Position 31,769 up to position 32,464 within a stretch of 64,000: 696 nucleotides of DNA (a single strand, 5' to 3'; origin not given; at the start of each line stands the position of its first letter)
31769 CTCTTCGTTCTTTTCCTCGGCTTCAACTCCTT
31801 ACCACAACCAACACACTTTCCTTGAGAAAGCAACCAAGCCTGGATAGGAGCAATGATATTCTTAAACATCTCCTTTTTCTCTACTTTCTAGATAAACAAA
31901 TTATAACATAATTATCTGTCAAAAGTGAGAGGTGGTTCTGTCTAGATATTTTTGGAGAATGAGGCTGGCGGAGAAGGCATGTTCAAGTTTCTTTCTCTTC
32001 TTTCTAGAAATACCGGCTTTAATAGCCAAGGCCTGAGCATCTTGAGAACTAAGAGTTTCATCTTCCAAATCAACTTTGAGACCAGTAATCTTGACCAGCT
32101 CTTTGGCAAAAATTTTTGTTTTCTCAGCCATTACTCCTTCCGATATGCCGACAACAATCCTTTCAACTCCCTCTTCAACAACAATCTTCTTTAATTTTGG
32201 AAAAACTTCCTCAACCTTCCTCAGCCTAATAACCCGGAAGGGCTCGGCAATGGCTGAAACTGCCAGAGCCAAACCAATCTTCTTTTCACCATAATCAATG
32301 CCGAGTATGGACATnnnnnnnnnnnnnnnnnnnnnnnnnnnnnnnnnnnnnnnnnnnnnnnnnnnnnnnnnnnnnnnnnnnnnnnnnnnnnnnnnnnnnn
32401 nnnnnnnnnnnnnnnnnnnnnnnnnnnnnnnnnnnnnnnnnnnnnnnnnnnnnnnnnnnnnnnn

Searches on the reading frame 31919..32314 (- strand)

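Call 15: search_protein_families(library=pfam, proteins=[window:31919-32314:-], max_evalue=0.001)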
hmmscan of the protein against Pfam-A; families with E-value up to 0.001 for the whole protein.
window:31919-32314:- (131 aa): 1 family
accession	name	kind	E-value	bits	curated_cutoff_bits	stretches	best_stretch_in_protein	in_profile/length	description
PF03652.20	RuvX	-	1.5e-26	93.8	29.2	1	1-125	1-133/134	Holliday junction resolvase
